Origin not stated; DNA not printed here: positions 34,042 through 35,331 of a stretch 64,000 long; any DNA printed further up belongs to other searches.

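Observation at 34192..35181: rSAM/SPASM maturase without N-terminal RRE, placed between precursor and cyclodehydratase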

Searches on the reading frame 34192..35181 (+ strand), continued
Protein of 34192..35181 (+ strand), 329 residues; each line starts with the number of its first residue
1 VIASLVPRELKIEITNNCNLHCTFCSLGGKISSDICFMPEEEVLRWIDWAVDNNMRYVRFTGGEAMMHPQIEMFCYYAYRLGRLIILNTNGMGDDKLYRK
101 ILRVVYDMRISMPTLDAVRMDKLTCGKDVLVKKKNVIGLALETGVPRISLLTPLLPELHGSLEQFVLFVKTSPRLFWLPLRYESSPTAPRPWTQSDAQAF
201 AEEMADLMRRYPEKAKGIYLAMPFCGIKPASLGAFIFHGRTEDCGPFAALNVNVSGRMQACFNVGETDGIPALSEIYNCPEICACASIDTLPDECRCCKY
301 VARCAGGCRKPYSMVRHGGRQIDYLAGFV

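Call 25: fold_search(model_id=the predicted structure, library=pdb)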
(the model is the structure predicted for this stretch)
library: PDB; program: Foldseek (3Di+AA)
matches with E <= 10: 1572; with E <= 0.001: 113
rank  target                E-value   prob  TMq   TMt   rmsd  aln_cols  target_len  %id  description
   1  7vob                  4.5e-11  1.00  0.61  0.62   5.2       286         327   18  The crystal structure of a Radical SAM Enzyme BlsE involved in the Biosynthesis of Blasticidin S (released 2022-05-04)
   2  5v1s_A                4.7e-11  1.00  0.70  0.56   5.3       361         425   17  Crystal structure of Streptococcus suis SuiB bound to S-adenosylmethionine (released 2017-08-30)
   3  6efn                  5.0e-11  1.00  0.63  0.55   4.6       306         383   16  Structure of a RiPP maturase, SkfB (released 2018-10-24)
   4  5v1q_A                7.7e-11  1.00  0.68  0.54   6.1       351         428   16  Crystal structure of Streptococcus suis SuiB (released 2017-08-30)
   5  5v1q_B                3.3e-10  1.00  0.66  0.51   6.4       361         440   18  Crystal structure of Streptococcus suis SuiB (released 2017-08-30)
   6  9dfn                  5.8e-10  1.00  0.61  0.70   3.5       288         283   12  X-ray crystal structure of the second viperin-like enzyme from Trichoderma virens with bound CTP and SAM (released 2025-02-19)
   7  5v1s_B                5.8e-10  1.00  0.68  0.54   6.1       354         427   17  Crystal structure of Streptococcus suis SuiB bound to S-adenosylmethionine (released 2017-08-30)
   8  5v1t_A                6.2e-10  1.00  0.75  0.58   4.8       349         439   17  Crystal structure of Streptococcus suis SuiB bound to precursor peptide SuiA (released 2017-08-30)
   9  6c8v                  1.0e-09  1.00  0.59  0.61   5.5       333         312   18  X-ray structure of PqqE from Methylobacterium extorquens (released 2018-02-14)
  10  2fb2_B                6.7e-09  1.00  0.57  0.58   7.0       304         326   15  Structure of the MoaA Arg17/266/268/Ala triple mutant (released 2006-05-09)
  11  9dfu                  7.1e-09  1.00  0.59  0.69   3.9       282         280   14  X-ray crystal structure of the second Viperin-like enzyme from T. virens variant F40H with bound CTP and SAM (released 2025-02-19)
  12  9dfw_B                9.7e-09  1.00  0.57  0.63   4.1       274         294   14  X-ray crystal structure of an engineered Viperin-like enzyme from T. virens with bound CTP and SAM (released 2025-02-12)
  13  6q2p_B                1.3e-08  1.00  0.57  0.64   6.0       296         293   14  Crystal structure of mouse viperin bound to cytidine triphosphate and S-adenosylhomocysteine (released 2020-01-22)
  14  8hzv_C                1.4e-08  1.00  0.56  0.41   5.8       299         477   15  The crystal structure of a Radical SAM Enzyme DesII (released 2024-07-10)
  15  6q2p_A                1.6e-08  1.00  0.58  0.65   5.4       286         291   14  Crystal structure of mouse viperin bound to cytidine triphosphate and S-adenosylhomocysteine (released 2020-01-22)
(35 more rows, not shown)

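Call 33: search_solved_structures(query=A1, max_evalue=1, show_alignments=0)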
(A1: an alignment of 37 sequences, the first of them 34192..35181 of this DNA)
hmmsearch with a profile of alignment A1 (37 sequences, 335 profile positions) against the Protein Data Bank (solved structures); distinct sequences matched with E-value up to 1: 34.
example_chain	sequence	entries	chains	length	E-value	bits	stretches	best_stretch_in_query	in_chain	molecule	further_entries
6c8v_A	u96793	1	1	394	1.7e-10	43.9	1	10-150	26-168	Coenzyme PQQ synthesis protein E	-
6efn_A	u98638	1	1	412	4.4e-10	42.5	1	11-157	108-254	Sporulation killing factor maturation protein SkfB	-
8wm2_A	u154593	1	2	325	5e-09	39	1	8-117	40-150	Fe-S radical SAM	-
1tv7_A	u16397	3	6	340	3.6e-08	36.2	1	12-140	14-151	Molybdenum cofactor biosynthesis protein A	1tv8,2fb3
2fb2_A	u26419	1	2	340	9.4e-08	34.9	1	12-140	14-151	Molybdenum cofactor biosynthesis protein A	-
5v1q_A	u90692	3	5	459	4.7e-07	32.5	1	11-121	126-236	Radical SAM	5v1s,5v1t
7tol_A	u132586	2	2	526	5.3e-07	32.4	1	15-161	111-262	glycerol dibiphytanyl glycerol tetraether - macrocyclic archaeol synthase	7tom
5wgg_A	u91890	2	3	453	1e-06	31.5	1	14-87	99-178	Radical SAM domain protein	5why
7vob_C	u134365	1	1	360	3.1e-06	29.9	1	14-125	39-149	Cytosylglucuronate decarboxylase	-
7voc_C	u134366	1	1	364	3.2e-06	29.8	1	14-125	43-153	Cytosylglucuronate decarboxylase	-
9gm3_A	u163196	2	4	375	9.9e-06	28.2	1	16-127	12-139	ChlB radical SAM domain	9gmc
4k37_A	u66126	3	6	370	1.4e-05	27.7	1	19-315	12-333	Anaerobic sulfatase-maturating enzyme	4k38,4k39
4k36_A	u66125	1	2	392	1.6e-05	27.5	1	19-315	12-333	Anaerobic sulfatase-maturating enzyme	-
9dfw_A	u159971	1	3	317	0.00029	23.4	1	11-162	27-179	Radical SAM core domain-containing protein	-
6b4c_A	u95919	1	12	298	0.0004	22.9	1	11-159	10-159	Viperin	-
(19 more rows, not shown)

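Call 41: search_protein_families(library=pfam, proteins=[L011:862-2571:+, L031:4192-5904:+, L007:5798-6382:+, L020:2924-4357:+, L002:13329-14552:+, L002:10172-12106:+, L031:7730-8998:+, L032:3391-5619:+], max_evalue=0.01)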
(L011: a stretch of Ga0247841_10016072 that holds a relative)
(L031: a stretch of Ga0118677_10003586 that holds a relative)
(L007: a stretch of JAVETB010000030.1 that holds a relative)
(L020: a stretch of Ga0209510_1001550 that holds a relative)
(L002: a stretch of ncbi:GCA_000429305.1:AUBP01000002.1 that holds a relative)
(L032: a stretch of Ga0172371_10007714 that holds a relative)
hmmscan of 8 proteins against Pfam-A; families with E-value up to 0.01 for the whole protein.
L011:862-2571:+ (569 aa): 4 families
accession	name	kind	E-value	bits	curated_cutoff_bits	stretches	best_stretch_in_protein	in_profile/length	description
PF13581.12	HATPase_c_2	-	7.3e-05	23.2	27.4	1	24-148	6-127/127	Histidine kinase-like ATPase domain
PF11667.14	DUF3267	-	0.00021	22.1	27.1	1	342-445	2-95/108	Putative zincin peptidase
PF13398.12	Peptidase_M50B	-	0.002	18.3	26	1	335-434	15-108/201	Peptidase M50B-like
PF02163.28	Peptidase_M50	-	0.0038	17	27.2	1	338-415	3-100/221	Peptidase family M50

L031:4192-5904:+ (570 aa): 4 families
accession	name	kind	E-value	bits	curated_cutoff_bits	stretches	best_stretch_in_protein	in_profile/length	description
PF13581.12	HATPase_c_2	-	3.1e-05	24.4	27.4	1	26-148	8-127/127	Histidine kinase-like ATPase domain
PF11667.14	DUF3267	-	0.00012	22.9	27.1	1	346-451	4-102/108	Putative zincin peptidase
PF13398.12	Peptidase_M50B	-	0.00042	20.5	26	1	336-437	14-109/201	Peptidase M50B-like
PF02163.28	Peptidase_M50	-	0.00091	19.1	27.2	1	341-416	4-99/221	Peptidase family M50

L007:5798-6382:+ (194 aa): 0 families

L020:2924-4357:+ (477 aa): 3 families
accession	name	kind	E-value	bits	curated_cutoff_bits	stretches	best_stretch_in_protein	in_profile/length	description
PF04055.27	Radical_SAM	-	1.3e-09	38.8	29.5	1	123-292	4-165/166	Radical SAM superfamily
PF13353.11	Fer4_12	-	7.1e-07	30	22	1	121-196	10-81/137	4Fe-4S single cluster domain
PF13186.11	SPASM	-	0.00053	20.7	21.5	1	360-403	1-46/67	Iron-sulfur cluster-binding domain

L002:13329-14552:+ (407 aa): 2 families
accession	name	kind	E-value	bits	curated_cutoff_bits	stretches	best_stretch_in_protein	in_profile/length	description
PF10518.14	TAT_signal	-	0.00025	21.2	22.7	1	38-56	1-19/21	TAT (twin-arginine translocation) pathway signal sequence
PF10399.14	UCR_Fe-S_N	-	0.0015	18.3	24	1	38-57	8-27/41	Ubiquitinol-cytochrome C reductase Fe-S subunit TAT signal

L002:10172-12106:+ (644 aa): 1 family
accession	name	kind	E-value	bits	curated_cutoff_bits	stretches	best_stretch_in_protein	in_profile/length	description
PF02624.21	YcaO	-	2.9e-48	165.3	25.7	1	105-412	1-323/325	YcaO cyclodehydratase, ATP-ad Mg2+-binding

L031:7730-8998:+ (422 aa): 6 families
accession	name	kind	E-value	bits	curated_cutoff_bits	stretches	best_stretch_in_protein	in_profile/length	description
PF08242.18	Methyltransf_12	-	2.3e-14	54.3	30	1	82-174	3-97/98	Methyltransferase domain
PF08241.18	Methyltransf_11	-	1.9e-12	48.1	21.2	1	82-176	3-94/95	Methyltransferase domain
PF13649.12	Methyltransf_25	-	1.6e-11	45.2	27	1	79-173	1-97/97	Methyltransferase domain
PF13847.12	Methyltransf_31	-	2.2e-10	40.9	27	1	82-176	10-108/145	Methyltransferase domain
PF13489.12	Methyltransf_23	-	3.1e-07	30.7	27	1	82-184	29-123/164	Methyltransferase domain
PF08003.17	Methyltransf_9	-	0.005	16.3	23.8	1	79-174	119-214/315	Protein of unknown function (DUF1698)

L032:3391-5619:+ (742 aa): 3 families
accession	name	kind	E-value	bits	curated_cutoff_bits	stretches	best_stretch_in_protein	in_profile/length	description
PF00089.32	Trypsin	-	1.6e-26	93.9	20.6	1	72-269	13-220/220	Trypsin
PF03160.20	Calx-beta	-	9.6e-11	42.2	27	1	304-393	26-119/119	Calx-beta domain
PF04151.21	PPC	-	1.1e-07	33.1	25.9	2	568-640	2-70/70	Bacterial pre-peptidase C-terminal domain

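Call 42: search_protein_families(library=ncbifam, proteins=[L011:862-2571:+, L031:4192-5904:+, L007:5798-6382:+, L020:2924-4357:+, L002:13329-14552:+, L002:10172-12106:+], max_evalue=0.001)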
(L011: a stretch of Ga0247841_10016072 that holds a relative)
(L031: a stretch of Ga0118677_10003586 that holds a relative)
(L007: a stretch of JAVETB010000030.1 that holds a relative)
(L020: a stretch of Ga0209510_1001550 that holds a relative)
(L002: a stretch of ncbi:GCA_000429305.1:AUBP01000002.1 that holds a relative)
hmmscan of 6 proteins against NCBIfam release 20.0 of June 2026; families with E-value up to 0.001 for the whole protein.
L011:862-2571:+ (569 aa): 2 families
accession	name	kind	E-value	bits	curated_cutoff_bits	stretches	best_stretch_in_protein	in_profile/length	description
NF041824.1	daptide_HExxH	equivalog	1.2e-52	179.4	300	1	186-559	15-373/379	daptide biosynthesis intramembrane metalloprotease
NF058609.1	RiPP_HExxH_LiaK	equivalog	1.6e-07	31.2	225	1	309-466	67-218/246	YydH/LiaK family epipeptide maturation metalloprotease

L031:4192-5904:+ (570 aa): 3 families
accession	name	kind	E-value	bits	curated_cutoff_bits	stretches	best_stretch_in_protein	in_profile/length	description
NF041824.1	daptide_HExxH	equivalog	1.5e-52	179.1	300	1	185-559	14-372/379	daptide biosynthesis intramembrane metalloprotease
NF058609.1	RiPP_HExxH_LiaK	equivalog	1.8e-06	27.8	225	1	310-461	66-211/246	YydH/LiaK family epipeptide maturation metalloprotease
TIGR04248.1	SCM_PqqD_rel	equivalog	0.00028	21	100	1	189-227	16-54/84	SynChlorMet cassette protein ScmD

L007:5798-6382:+ (194 aa): 0 families

L020:2924-4357:+ (477 aa): 56 families (the best 25 are shown)
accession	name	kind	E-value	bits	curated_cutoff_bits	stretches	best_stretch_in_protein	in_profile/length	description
NF047865.1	rSAM_PapB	equivalog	4.2e-36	124.8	340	1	115-385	2-272/330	PapB family radical SAM/SPASM ranthipeptide maturase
TIGR04064.1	rSAM_nif11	equivalog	2.2e-29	102.5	518.7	1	109-385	71-359/459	nif11-like peptide radical SAM maturase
TIGR03906.1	quino_hemo_SAM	equivalog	2.9e-27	95.4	453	1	51-387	33-372/467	quinohemoprotein amine dehydrogenase maturation protein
TIGR04115.1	rSAM_Cxxx_rpt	equivalog_domain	6.7e-25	88.3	350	1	117-387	3-278/359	radical SAM peptide maturase, CXXX-repeat target family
NF038107.1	rSAM_NF038107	equivalog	6.9e-25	87.7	600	1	77-300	49-270/444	Cys-every-fifth radical SAM/SPASM peptide maturase CefB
TIGR03974.1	rSAM_six_Cys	equivalog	1.7e-24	86.5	425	1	80-392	60-380/451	thioether cross-link-forming SCIFF peptide maturase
NF040492.1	not_ScfB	exception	8.7e-24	84.2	855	1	62-395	44-382/450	ScfB-related radical SAM/SPASM orphan maturase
NF052473.1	rSAM_FlmE_OhkG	exception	6.8e-23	81.1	500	1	14-299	1-282/481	FlmE/OhkG family radical SAM/SPASM peptide maturase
NF041298.1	rSAM_mat_DynA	equivalog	2.7e-22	79.2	450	1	125-402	10-293/356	dynobactin maturation radical SAM/SPASM protein DynA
TIGR04463.1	rSAM_vs_C_rich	equivalog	1.9e-21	76.4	525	1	25-306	7-269/438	TIGR04463 family radical SAM/SPASM RiPP maturase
TIGR03942.1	sulfatase_rSAM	equivalog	2.2e-21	76.3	349.45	1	122-401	7-292/363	anaerobic sulfatase maturase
TIGR03978.1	rSAM_paired_1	equivalog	2.5e-21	76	370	1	77-302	44-266/466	His-Xaa-Ser system radical SAM maturase HxsB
TIGR04068.1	rSAM_ocin_clost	equivalog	4.2e-21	75.4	500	1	61-307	32-279/462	Cys-rich peptide radical SAM maturase CcpM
TIGR04280.1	geopep_mat_rSAM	hypoth_equivalog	3e-20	72.6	400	1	82-384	53-350/428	geopeptide radical SAM maturase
TIGR04148.1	GG_samocin_CFB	equivalog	2.3e-19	69.9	300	1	101-265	2-170/411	radical SAM peptide maturase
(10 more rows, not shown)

L002:13329-14552:+ (407 aa): 0 families

L002:10172-12106:+ (644 aa): 5 families
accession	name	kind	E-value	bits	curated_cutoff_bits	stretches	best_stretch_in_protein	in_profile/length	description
NF040716.1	YcaO_for_S12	equivalog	1.7e-47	162.2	700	1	51-405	5-379/571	30S ribosomal protein S12 methylthiotransferase accessory factor YcaO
TIGR03549.1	TIGR03549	equivalog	1.7e-34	119.2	900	1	43-325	145-441/723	OsmC domain/YcaO domain-containing protein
TIGR00702.1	TIGR00702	domain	1.1e-30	107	75.65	1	54-325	1-270/377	YcaO-type kinase domain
TIGR03266.1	methan_mark_1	equivalog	4.9e-14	52.1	365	1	208-325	153-270/376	YcaO-related McrA-glycine thioamidation protein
TIGR03604.1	TOMM_cyclo_SagD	subfamily_domain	7.6e-14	51.4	219.25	1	205-338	110-240/377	thiazole/oxazole-forming peptide maturase, SagD family component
